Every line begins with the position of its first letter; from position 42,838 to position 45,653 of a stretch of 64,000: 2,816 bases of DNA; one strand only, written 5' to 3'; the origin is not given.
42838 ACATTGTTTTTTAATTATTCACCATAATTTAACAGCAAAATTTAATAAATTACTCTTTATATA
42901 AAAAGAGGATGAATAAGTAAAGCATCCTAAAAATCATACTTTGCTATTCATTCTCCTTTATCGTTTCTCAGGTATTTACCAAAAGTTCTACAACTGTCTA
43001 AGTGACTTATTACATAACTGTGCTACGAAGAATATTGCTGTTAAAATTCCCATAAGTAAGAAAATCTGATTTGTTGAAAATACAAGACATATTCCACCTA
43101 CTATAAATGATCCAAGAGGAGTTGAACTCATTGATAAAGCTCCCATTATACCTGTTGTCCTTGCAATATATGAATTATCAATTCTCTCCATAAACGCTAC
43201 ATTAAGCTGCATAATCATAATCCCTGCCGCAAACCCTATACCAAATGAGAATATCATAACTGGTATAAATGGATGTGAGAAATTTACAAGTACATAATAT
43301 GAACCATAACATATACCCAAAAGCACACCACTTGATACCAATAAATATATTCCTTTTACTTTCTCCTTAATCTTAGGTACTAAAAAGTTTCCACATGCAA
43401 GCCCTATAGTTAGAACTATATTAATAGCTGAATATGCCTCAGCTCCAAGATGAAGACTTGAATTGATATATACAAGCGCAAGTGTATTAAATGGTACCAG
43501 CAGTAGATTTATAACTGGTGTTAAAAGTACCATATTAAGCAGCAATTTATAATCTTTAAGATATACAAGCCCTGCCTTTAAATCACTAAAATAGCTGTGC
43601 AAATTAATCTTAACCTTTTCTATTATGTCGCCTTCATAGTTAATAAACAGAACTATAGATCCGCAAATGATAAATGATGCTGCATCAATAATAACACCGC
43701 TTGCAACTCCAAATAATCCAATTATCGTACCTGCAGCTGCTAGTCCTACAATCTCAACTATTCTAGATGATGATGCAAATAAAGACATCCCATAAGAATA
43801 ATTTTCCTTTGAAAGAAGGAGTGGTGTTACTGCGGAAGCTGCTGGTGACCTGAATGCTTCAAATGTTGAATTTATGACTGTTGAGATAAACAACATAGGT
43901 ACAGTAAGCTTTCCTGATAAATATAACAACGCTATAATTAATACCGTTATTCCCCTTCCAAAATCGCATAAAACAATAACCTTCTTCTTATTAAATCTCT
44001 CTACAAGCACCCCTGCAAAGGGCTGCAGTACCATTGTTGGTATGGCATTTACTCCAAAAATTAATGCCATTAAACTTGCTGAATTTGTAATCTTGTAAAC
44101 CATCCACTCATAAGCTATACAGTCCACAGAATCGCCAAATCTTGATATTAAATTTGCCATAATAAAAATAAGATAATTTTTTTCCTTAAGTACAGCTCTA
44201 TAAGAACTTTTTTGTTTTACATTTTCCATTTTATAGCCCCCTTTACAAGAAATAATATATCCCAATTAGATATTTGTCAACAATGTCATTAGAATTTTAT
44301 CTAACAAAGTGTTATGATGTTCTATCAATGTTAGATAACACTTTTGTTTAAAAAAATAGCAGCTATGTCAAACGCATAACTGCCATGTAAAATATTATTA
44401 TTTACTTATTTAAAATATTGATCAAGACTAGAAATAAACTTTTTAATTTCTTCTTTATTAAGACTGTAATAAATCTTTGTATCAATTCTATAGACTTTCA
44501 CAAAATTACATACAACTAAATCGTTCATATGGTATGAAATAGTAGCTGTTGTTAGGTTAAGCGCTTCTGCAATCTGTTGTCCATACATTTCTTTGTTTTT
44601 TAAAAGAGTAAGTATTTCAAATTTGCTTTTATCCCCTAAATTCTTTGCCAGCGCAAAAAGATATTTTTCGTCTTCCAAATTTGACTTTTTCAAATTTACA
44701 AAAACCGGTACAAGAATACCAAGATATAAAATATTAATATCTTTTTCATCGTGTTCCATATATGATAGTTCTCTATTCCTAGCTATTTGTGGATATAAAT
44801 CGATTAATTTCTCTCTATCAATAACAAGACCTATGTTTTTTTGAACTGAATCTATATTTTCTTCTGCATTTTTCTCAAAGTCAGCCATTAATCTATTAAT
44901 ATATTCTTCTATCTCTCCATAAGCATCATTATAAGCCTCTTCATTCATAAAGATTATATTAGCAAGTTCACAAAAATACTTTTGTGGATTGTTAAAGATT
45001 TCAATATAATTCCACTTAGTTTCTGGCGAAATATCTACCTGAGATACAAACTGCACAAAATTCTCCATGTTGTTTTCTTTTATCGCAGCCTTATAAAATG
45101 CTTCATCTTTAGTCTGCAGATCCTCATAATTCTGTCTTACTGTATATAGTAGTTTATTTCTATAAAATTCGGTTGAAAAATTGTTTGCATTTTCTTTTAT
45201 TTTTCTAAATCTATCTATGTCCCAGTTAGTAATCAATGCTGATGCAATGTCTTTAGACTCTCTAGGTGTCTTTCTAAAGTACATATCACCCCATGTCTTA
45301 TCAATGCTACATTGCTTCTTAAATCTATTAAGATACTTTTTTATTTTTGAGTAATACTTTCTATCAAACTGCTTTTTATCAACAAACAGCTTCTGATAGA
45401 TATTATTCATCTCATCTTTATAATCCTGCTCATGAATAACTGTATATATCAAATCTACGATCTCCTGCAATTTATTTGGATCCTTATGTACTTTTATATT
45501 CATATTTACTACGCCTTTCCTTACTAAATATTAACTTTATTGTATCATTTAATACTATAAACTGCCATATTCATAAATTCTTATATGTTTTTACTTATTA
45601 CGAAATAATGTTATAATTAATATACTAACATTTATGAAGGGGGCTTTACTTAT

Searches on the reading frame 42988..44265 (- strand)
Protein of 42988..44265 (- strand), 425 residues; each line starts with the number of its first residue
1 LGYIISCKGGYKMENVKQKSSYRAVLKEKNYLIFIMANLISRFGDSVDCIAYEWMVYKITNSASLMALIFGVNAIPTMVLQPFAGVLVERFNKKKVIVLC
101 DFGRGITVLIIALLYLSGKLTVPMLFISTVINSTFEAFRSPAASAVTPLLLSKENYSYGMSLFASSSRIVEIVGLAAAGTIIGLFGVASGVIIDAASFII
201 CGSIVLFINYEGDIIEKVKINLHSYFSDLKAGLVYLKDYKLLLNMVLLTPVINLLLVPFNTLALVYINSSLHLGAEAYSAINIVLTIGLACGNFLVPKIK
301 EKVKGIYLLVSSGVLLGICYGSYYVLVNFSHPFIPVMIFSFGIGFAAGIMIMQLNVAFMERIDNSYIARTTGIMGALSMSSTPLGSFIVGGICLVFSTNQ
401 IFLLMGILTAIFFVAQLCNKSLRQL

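Call 9: search_protein_families(library=pfam, proteins=[window:42988-44265:-])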
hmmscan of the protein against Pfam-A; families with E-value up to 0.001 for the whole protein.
window:42988-44265:- (425 aa): 3 families
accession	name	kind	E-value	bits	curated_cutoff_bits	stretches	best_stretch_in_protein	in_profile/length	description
PF07690.21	MFS_1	-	3.5e-27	95.7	33.4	1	36-385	3-346/347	Major Facilitator Superfamily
PF05977.19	MFS_3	-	3.3e-16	59.3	27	1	24-403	5-377/524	Transmembrane secretion effector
PF13347.12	MFS_2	-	0.00024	20.2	27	1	22-187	217-386/427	MFS/sugar transport protein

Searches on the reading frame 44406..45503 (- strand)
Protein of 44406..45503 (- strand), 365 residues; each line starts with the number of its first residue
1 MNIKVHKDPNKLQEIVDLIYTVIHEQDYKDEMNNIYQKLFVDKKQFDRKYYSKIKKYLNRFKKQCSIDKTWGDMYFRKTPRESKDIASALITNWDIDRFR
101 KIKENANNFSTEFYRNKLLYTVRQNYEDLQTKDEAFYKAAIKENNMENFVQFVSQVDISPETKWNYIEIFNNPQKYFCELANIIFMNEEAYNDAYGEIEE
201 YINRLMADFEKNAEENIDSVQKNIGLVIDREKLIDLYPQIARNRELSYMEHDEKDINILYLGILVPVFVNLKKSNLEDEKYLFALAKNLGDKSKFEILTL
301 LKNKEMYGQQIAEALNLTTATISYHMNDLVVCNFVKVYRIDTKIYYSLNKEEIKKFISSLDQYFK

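Call 9: search_protein_families(library=pfam, proteins=[window:44406-45503:-])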
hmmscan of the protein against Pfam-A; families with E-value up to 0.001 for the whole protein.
window:44406-45503:- (365 aa): 2 families
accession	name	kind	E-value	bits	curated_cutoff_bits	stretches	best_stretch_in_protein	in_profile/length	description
PF01022.26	HTH_5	-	1.4e-08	34.9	22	1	291-336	1-46/47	Bacterial regulatory protein, arsR family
PF08279.18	HTH_11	-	0.00076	19.8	25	0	295-329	3-39/55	HTH domain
